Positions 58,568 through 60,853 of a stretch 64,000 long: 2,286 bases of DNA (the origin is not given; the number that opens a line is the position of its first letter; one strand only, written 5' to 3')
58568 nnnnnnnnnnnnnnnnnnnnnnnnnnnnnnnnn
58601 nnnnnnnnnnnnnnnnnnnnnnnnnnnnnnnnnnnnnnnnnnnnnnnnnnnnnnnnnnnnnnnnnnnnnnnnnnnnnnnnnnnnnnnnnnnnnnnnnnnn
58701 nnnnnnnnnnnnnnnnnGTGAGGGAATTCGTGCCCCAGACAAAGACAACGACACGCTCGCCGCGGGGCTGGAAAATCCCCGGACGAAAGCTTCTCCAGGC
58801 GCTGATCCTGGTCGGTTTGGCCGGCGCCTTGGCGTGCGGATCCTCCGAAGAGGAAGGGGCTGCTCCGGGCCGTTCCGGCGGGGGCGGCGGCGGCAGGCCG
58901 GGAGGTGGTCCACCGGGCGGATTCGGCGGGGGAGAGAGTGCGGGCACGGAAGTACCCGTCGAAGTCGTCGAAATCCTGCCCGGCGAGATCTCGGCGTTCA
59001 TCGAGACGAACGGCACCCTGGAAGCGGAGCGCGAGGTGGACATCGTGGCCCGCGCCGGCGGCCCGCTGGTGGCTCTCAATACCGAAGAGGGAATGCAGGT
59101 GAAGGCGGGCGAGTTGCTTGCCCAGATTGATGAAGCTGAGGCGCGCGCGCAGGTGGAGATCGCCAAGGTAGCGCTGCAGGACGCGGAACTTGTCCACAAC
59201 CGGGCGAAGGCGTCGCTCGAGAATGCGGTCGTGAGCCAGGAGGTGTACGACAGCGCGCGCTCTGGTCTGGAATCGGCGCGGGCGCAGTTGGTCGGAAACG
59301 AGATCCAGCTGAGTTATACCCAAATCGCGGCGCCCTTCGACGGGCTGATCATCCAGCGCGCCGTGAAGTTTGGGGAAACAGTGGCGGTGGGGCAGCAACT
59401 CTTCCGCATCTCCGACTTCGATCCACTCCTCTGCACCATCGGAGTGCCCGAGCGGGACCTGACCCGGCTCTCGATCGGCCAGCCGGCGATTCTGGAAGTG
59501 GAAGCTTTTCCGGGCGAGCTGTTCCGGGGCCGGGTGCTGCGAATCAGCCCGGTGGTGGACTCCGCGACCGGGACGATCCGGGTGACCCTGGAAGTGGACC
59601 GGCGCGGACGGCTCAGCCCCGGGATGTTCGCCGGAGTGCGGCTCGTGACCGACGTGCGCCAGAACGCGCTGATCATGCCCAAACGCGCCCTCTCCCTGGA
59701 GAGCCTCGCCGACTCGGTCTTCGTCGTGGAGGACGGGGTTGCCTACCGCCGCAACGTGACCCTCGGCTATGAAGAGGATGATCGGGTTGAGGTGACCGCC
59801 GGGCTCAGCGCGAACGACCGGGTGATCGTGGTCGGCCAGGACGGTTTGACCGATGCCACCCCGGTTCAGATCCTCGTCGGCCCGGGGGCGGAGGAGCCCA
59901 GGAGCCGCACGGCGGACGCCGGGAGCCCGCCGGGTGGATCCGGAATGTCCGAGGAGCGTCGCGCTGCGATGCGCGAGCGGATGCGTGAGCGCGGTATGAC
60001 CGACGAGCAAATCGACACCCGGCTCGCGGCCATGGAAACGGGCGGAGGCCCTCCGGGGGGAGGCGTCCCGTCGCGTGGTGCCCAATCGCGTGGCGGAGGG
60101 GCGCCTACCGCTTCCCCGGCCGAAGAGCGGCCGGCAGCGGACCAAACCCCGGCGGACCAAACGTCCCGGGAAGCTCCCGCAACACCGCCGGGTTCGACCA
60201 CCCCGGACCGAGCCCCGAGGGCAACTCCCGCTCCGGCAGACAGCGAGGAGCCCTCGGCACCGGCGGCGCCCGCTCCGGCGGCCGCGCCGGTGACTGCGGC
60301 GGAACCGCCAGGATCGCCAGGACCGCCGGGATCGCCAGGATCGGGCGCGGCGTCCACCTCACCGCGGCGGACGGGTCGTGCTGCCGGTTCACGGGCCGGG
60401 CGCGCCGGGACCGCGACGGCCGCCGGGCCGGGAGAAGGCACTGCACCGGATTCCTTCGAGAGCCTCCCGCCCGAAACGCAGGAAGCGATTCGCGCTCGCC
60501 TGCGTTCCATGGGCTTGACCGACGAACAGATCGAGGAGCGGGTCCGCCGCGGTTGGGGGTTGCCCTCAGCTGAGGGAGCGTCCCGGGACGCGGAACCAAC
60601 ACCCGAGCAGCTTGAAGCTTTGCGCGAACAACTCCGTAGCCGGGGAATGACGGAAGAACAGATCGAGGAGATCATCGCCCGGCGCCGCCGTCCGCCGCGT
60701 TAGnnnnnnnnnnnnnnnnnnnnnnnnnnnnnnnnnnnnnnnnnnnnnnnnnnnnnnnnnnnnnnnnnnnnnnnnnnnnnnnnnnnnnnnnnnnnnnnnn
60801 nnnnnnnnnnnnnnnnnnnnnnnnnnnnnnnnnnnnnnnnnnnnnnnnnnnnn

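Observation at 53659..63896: ECF sigma / anti-sigma / LTXXQ-like / RND - MFP - RND: a compact envelope-stress-coupled efflux operon with two divergent pumps sharing one adaptor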

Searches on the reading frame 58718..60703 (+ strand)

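Call 3: search_protein_families(library=pfam, proteins=[window:58718-60703:+], max_evalue=0.01)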
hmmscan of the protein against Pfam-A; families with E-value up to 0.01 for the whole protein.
window:58718-60703:+ (661 aa): 6 families
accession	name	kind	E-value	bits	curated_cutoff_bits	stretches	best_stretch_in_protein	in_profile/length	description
PF16576.10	HlyD_D23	-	1.7e-30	106.4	30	1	94-305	5-214/214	Barrel-sandwich domain of CusB or HlyD membrane-fusion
PF13437.12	HlyD_3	-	4.9e-21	75.9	22.2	1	203-296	2-96/106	HlyD family secretion protein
PF08312.17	cwf21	-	2.1e-06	28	23.2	0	418-438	16-36/44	cwf21 domain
PF13533.13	Biotin_lipoyl_2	-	4.9e-06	26.7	29.8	1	112-138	6-32/32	Biotin-lipoyl like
PF16572.11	HlyD_D4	-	2.2e-05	24.6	26.4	0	627-656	24-53/55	Long alpha hairpin domain of cation efflux system protein, CusB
PF00364.28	Biotin_lipoyl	-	0.00078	19.7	22.1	0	106-137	42-73/73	Biotin-requiring enzyme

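Call 4: search_protein_families(library=ncbifam, proteins=[window:58718-60703:+], max_evalue=0.01)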
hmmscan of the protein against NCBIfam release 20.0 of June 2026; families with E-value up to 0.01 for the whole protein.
window:58718-60703:+ (661 aa): 25 families
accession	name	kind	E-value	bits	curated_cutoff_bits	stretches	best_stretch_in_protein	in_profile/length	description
TIGR01730.1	RND_mfp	subfamily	9.1e-74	248.3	94.9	1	81-385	1-321/322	efflux RND transporter periplasmic adaptor subunit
NF008589.1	PRK11556.1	equivalog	1.7e-34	119.4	391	1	74-386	52-388/392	MdtA/MuxA family multidrug efflux RND transporter periplasmic adaptor subunit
TIGR00999.1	8a0102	subfamily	3.6e-34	118.1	319.3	1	125-373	1-266/271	CzcB/NccB family metal efflux transporter periplasmic adaptor subunit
NF008606.0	PRK11578.1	equivalog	5.8e-26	91.5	342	2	185-372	168-363/371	macrolide transporter subunit MacA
NF033138.2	RND-peri-MexC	equivalog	1.7e-23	83.4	625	1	74-384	31-370/375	MexC family multidrug efflux RND transporter periplasmic adaptor subunit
TIGR00998.1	8a0101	subfamily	1.2e-21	77.1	390.8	2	172-280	177-285/334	EmrA/EmrK family multidrug efflux transporter periplasmic adaptor subunit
NF045680.1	DiMtlExpIhpB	equivalog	1.4e-18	67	450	1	198-368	135-305/326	divalent metal ion exporter adaptor subunit IhpB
NF045904.1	RND-peri-MexE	equivalog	7.7e-18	64.5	714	1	79-379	36-362/390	multidrug efflux RND transporter periplasmic adaptor subunit MexE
NF007362.0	PRK09859.1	equivalog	7.8e-18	64.7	738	1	78-374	33-360/385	multidrug transporter subunit MdtE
NF000272.2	OqxA_adapt_sub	exception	2.4e-17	63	835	2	81-226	42-201/391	multidrug efflux RND transporter periplasmic adaptor subunit OqxA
NF007132.1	PRK09578.1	equivalog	1e-16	60.7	512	2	78-247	37-222/396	MexX/AxyX family multidrug efflux RND transporter periplasmic adaptor subunit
NF007785.0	PRK10476.1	equivalog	1.6e-16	60.1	376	2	144-282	152-290/347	multidrug transporter subunit MdtN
NF002939.0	PRK03598.1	equivalog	1.8e-16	60.2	393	2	145-281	147-285/332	secretion protein HlyD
NF033834.1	RND_adapt_MexA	exception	4.9e-16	58.8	750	1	81-373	38-348/373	multidrug efflux RND transporter periplasmic adaptor subunit MexA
NF007303.0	PRK09783.1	subfamily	2.7e-15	55.7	390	1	194-373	209-388/414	copper/silver efflux system membrane fusion protein CusB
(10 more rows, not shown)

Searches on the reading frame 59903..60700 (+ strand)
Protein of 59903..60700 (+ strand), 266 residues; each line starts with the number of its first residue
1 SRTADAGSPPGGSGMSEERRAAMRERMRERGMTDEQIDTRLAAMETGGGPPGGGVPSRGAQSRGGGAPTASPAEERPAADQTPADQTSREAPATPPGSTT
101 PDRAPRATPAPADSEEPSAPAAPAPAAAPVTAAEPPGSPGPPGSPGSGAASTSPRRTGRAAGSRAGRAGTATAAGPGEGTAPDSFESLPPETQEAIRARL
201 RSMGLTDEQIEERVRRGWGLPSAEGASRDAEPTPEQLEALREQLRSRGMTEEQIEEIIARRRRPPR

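Call 76: search_protein_families(library=pfam, proteins=[window:59903-60700:+], max_evalue=1)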
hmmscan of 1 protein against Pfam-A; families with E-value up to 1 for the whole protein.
window:59903-60700:+ (266 aa): 20 families
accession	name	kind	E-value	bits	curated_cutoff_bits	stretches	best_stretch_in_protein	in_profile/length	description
PF08312.17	cwf21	-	1.3e-07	31.9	23.2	2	23-43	16-36/44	cwf21 domain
PF16572.11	HlyD_D4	-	8.8e-07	29.1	26.4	3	232-261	24-53/55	Long alpha hairpin domain of cation efflux system protein, CusB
PF16576.10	HlyD_D23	-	0.00087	19.1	30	1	229-262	71-104/214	Barrel-sandwich domain of CusB or HlyD membrane-fusion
PF21982.2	RecX_HTH1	-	0.001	19.4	26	1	240-260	19-39/40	RecX, first three-helix domain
PF19551.4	DUF6074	-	0.0028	18.3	27.2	0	235-259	38-62/83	Family of unknown function (DUF6074)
PF21698.3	Spo16_C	-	0.0042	17.2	27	0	245-260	17-32/43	Spo16 protein, C-terminal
PF14747.11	DUF4473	-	0.0044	17.9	25.9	0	239-259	6-26/78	Domain of unknown function (DUF4473)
PF25317.1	SAM_SMF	-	0.0055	17.4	27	0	197-211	36-50/65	SMF/DprA SAM domain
PF22943.2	HTH_68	-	0.011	15.8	27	0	26-41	12-27/45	Putative helix-turn-helix domain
PF24625.1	DUF7626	-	0.028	14.6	27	0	26-43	11-28/55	Domain of unknown function (DUF7626)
PF02787.25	CPSase_L_D3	-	0.031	14.7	26.6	0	231-257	5-30/80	Carbamoyl-phosphate synthetase large chain, oligomerisation domain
PF02627.25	CMD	-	0.036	14.5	23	0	242-259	47-64/84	Carboxymuconolactone decarboxylase family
PF17267.7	DUF5333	-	0.049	14.3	27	0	235-259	38-62/110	Family of unknown function (DUF5333)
PF24901.1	HTH_MCM7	-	0.066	13.5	26.5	0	235-258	32-55/76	DNA replication licensing factor MCM7, winged helix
PF22016.2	DUF6933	-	0.069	13.4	27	0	237-259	70-92/157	Domain of unknown function (DUF6933)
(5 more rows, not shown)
